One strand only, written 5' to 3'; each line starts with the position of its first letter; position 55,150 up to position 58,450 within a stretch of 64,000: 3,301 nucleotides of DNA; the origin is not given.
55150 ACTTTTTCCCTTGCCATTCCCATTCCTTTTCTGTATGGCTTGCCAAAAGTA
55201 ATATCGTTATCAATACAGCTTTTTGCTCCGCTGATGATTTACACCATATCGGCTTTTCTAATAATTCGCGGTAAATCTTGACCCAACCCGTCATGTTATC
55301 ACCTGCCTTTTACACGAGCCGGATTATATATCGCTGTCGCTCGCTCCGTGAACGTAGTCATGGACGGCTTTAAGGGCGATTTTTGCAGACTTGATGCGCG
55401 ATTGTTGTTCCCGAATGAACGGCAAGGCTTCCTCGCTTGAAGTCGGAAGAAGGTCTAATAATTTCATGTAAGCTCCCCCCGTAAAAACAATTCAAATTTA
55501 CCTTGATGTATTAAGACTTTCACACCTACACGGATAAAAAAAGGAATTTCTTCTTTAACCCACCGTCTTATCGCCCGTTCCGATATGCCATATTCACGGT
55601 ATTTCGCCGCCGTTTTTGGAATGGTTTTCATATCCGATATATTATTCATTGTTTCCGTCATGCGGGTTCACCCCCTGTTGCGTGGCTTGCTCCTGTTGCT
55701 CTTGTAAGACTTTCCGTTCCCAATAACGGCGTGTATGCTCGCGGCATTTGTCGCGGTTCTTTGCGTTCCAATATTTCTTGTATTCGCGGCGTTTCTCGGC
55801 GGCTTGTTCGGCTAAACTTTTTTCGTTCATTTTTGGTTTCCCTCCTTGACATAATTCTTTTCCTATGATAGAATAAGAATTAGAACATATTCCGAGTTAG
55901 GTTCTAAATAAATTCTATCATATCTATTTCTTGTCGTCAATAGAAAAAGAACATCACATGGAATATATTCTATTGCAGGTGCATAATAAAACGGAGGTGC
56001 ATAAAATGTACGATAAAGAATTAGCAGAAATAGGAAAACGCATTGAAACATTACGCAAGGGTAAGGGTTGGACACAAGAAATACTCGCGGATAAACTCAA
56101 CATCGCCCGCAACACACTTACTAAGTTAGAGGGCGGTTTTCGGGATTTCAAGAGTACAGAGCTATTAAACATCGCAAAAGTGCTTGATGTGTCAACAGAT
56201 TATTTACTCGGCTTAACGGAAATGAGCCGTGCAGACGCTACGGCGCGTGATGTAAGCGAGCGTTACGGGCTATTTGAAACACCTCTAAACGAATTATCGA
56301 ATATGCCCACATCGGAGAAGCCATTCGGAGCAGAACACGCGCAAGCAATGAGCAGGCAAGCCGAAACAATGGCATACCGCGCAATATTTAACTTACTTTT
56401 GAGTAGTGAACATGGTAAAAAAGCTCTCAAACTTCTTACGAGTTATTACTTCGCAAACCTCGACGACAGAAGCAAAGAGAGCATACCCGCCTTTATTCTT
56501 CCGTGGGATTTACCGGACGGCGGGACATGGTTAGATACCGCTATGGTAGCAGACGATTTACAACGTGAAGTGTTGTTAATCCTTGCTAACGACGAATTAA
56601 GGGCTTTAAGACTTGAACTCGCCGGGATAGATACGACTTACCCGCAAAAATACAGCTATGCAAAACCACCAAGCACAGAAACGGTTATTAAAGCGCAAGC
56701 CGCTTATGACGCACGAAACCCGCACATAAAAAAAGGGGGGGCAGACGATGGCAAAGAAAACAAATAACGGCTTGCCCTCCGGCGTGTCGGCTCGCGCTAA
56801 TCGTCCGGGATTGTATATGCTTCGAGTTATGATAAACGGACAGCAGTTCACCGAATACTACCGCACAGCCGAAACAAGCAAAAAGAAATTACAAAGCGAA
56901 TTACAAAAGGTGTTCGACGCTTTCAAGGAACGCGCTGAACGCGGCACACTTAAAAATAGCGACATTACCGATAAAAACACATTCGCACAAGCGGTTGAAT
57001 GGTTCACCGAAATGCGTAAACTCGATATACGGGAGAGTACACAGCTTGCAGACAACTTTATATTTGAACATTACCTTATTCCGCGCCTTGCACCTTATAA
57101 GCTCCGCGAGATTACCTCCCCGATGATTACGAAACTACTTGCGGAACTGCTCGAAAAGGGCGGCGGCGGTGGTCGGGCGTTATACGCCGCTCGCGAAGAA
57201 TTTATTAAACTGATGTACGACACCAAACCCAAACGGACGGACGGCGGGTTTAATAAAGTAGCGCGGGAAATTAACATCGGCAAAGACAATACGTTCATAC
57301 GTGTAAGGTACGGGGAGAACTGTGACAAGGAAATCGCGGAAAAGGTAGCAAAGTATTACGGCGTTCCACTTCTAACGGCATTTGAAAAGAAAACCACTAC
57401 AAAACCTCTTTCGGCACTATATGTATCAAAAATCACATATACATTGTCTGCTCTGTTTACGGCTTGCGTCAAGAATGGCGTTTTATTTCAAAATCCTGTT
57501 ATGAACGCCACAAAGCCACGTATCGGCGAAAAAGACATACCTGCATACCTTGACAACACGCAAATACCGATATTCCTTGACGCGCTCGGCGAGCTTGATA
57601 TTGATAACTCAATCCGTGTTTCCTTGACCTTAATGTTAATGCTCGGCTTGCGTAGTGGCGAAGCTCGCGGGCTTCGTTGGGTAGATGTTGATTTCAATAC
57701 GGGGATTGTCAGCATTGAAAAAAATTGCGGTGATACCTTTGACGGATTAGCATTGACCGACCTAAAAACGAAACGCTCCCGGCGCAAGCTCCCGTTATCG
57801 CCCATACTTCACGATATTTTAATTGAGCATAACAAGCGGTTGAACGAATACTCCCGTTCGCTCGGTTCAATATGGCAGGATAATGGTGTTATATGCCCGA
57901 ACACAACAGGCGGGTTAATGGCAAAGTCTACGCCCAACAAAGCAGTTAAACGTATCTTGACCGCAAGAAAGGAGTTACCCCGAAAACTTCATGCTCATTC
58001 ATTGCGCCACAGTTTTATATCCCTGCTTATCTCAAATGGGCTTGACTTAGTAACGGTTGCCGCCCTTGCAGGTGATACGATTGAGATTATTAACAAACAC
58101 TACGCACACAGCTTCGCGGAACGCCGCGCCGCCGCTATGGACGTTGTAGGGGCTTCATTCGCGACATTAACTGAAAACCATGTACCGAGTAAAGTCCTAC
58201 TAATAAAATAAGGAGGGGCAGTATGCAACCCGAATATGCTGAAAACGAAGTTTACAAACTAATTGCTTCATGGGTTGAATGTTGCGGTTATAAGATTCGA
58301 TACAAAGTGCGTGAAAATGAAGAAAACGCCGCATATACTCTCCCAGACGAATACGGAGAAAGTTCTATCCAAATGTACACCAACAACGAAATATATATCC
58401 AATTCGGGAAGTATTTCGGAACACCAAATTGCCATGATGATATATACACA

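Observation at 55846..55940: Genetic switch with two near-consensus promoters firing toward each other inside a nested palindrome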

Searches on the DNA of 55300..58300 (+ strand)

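Call 9: search_dna_similar(query=window:55300-58300:+, collection=phages, mode=distant, max_rows=20)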
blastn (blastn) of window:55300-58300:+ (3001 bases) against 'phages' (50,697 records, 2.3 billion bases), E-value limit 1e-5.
No match.

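Call 74: search_rna_families(source=window, start=55300, end=56300, threshold=evalue, max_evalue=1)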
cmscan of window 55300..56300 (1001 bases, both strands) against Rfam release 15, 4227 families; matches with E-value up to 1: 0.
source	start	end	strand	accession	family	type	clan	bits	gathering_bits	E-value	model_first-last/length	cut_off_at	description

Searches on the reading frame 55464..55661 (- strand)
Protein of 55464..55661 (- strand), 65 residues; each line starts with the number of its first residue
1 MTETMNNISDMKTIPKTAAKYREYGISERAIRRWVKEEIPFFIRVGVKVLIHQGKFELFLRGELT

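Call 7: search_protein_families(library=pfam, proteins=[window:55464-55661:-], max_evalue=0.01)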
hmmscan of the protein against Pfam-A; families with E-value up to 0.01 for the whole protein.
window:55464-55661:- (65 aa): 2 families
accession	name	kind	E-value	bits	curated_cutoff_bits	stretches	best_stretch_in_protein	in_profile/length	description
PF09035.16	Tn916-Xis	-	0.0005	20.7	22.9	1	16-64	19-67/69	Excisionase from transposon Tn916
PF12728.13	HTH_17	-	0.0028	18.3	27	1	24-61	11-48/51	Helix-turn-helix domain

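Call 8: search_protein_families(library=phrogs, proteins=[window:55464-55661:-], max_evalue=0.001)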
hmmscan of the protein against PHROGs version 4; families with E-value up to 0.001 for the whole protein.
window:55464-55661:- (65 aa): 0 families

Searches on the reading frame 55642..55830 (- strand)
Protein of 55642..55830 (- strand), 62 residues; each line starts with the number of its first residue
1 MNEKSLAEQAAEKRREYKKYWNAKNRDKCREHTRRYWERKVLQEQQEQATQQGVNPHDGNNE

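Call 7: search_protein_families(library=pfam, proteins=[window:55642-55830:-], max_evalue=0.01)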
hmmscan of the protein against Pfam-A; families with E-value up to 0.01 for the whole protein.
window:55642-55830:- (62 aa): 0 families

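Call 8: search_protein_families(library=phrogs, proteins=[window:55642-55830:-], max_evalue=0.001)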
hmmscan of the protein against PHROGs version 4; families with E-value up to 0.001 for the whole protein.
window:55642-55830:- (62 aa): 1 family
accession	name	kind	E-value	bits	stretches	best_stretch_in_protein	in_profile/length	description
phrog_14214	-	unknown function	2.3e-06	28.7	1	1-42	12-53/58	-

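Call 44: find_homologous_proteins(query=window:55642-55830:-, max_evalue=0.001)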
Query window:55642-55830:- (62 aa): 41 proteins with E <= 0.001 among 41 candidates.
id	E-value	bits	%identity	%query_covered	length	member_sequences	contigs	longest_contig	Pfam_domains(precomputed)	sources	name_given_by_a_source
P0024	9.9e-20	87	77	98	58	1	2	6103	-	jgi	jgi:hypothetical protein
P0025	1.7e-19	86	77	100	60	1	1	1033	-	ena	-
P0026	2.6e-19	86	88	81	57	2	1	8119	-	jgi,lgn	jgi:hypothetical protein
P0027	4.2e-19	85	91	74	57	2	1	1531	-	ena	-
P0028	3.1e-18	82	84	79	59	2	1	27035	-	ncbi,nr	ncbi:MAG: hypothetical protein LBL35_04715 [Clostridiales bacterium]|nr:hypothetical protein [Clostr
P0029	5.4e-18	82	69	100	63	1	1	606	-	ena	-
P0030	7.4e-18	81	72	98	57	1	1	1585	-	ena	-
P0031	9.4e-18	81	72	98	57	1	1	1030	-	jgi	jgi:hypothetical protein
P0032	2.5e-17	80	75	85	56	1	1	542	-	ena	-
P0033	3.5e-17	79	72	94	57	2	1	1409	-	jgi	-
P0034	4.4e-17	79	72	94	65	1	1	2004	-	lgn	-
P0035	4.9e-17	79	85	76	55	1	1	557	-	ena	-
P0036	7.8e-17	78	80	81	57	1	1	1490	-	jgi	jgi:hypothetical protein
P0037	8.2e-17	78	69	87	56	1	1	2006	-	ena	-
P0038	1.3e-16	77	76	82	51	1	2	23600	-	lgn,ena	-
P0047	4.5e-15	73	82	73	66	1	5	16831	-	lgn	-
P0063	1.6e-10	58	58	92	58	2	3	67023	-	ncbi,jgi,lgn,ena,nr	ncbi:MAG: phosphatase [Oscillospiraceae bacterium]|nr:phosphatase [Oscillospiraceae bacterium]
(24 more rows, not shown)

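Call 48: find_related_loci(query=A3, collection=viral_contigs, flank=2500)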
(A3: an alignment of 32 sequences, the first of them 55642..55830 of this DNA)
Query A3 (62 aa) in viral_contigs; peptide patterns used: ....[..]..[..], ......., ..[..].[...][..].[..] (x = any residue, [..] = any of these).
194 stretches matched a pattern; 5 encode a relative of the query (tblastn E <= 1e-3); 5 distinct loci.
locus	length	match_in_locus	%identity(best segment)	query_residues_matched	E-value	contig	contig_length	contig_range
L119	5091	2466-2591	57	1-42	5e-11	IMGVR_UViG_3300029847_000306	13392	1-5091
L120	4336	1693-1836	48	1-48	5e-10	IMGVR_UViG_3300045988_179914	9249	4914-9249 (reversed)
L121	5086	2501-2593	58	10-40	1e-7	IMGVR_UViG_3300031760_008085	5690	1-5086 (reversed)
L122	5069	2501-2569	74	19-41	3e-7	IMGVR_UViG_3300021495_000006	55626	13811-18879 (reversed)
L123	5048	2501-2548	75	21-36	4e-6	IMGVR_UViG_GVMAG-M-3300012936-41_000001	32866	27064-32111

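Call 51: predict_structure(alignment_id=A3)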
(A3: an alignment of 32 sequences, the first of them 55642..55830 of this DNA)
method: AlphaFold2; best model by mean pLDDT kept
length: 62 residues; sequences in the alignment: 32
mean_pLDDT: 83.8   pTM: 0.43
mean pLDDT of the five models: 83.8, 82.7, 80.0, 78.3, 77.8
residues with pLDDT >= 90: 32; 70-90: 18; 50-70: 11; < 50: 1
segments of 3 or more residues with pLDDT < 50: none
pLDDT, mean of each block of 10 residues (from residue 1): 80 93 91 96 89 60 49
secondary structure, 60 per line:
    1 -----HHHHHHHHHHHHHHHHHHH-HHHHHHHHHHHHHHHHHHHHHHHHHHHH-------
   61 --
elements in order: H6-24 H26-53

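Call 55: fold_search(model_id=the predicted structure, library=pdb)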
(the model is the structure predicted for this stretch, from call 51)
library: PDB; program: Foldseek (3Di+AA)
matches with E <= 10: 0; with E <= 0.001: 0
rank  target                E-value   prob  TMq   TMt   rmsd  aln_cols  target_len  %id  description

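Call 57: search_protein_families(library=pfam, proteins=[window:55642-55830:-], max_evalue=1)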
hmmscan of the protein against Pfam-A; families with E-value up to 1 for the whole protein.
window:55642-55830:- (62 aa): 2 families
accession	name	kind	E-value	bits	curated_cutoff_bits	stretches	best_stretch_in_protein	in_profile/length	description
PF06757.18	Ins_allergen_rp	-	0.044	14.1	23.2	1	5-55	119-169/174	Insect allergen related repeat, nitrile-specifier detoxification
PF15077.11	MAJIN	-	0.16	12.3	27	1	1-55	145-199/238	Membrane-anchored junction protein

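Call 61: search_dna_similar(query=window:55642-55830:-, collection=phages, mode=protein, max_rows=15, max_evalue=0.01)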
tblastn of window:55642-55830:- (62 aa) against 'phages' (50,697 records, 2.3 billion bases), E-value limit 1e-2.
No match.

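Call 65: find_encoding_contigs(protein=P0028, flank=2500, max_places=1)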
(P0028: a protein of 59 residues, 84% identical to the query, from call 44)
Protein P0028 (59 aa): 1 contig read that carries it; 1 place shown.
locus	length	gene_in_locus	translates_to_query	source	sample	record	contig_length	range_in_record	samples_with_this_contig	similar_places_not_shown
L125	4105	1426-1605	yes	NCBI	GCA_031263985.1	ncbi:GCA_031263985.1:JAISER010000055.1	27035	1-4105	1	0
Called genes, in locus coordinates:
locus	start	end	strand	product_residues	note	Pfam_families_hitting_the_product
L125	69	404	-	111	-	-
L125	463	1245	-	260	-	PF01381:HTH_3, PF12844:HTH_19 (weak), PF13560:HTH_31 (faint)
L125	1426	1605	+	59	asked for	-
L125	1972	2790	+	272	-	-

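Call 66: find_encoding_contigs(protein=P0063, flank=2500, max_places=2)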
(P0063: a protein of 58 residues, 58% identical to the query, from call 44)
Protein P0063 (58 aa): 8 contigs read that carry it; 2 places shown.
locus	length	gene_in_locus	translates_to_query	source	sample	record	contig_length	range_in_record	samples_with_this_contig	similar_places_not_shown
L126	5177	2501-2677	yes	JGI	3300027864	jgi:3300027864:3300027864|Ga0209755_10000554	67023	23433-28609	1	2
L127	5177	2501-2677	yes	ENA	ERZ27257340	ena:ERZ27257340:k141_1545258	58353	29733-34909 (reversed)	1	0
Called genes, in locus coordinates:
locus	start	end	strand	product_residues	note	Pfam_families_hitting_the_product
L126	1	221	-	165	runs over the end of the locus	-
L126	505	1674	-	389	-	PF14659:Phage_int_SAM_3, PF00589:Phage_integrase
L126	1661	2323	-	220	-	PF12844:HTH_19, PF13560:HTH_31 (weak), PF01381:HTH_3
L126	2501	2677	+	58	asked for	-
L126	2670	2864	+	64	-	PF12728:HTH_17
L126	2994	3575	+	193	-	PF07751:Abi_2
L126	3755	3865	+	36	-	-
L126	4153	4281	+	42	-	-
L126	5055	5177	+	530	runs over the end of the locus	PF02310:B12-binding, PF04055:Radical_SAM, PF13311:DUF4080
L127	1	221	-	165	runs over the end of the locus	-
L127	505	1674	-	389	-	PF14659:Phage_int_SAM_3, PF00589:Phage_integrase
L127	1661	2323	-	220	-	PF12844:HTH_19, PF13560:HTH_31 (weak), PF01381:HTH_3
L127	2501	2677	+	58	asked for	-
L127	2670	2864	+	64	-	PF12728:HTH_17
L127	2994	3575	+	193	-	PF07751:Abi_2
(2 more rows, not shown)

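Call 67: find_encoding_contigs(protein=P0047, flank=2500, max_places=2)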
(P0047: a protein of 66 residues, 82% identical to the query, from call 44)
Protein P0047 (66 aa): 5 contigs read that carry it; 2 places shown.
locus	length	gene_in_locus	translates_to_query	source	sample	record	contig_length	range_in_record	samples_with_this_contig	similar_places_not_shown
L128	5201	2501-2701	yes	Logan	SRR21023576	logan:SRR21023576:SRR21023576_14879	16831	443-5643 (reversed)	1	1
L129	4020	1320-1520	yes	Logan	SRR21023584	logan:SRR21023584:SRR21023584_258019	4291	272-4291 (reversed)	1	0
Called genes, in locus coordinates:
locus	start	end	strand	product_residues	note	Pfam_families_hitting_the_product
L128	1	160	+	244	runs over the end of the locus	PF14285:DUF4367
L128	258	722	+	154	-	-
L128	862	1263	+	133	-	-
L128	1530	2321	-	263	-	PF13560:HTH_31 (weak), PF01381:HTH_3, PF12844:HTH_19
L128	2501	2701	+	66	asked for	-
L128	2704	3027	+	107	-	-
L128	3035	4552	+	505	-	PF09250:Prim-Pol, PF08708:PriCT_1, PF08706:D5_N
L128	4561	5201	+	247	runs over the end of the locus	PF19263:DUF5906, PF03288:Pox_D5 (weak)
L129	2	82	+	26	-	?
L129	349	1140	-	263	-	PF13560:HTH_31 (weak), PF01381:HTH_3, PF12844:HTH_19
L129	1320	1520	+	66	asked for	-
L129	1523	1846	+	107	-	-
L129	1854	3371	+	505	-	PF09250:Prim-Pol, PF08708:PriCT_1, PF08706:D5_N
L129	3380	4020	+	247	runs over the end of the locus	PF19263:DUF5906, PF03288:Pox_D5 (weak)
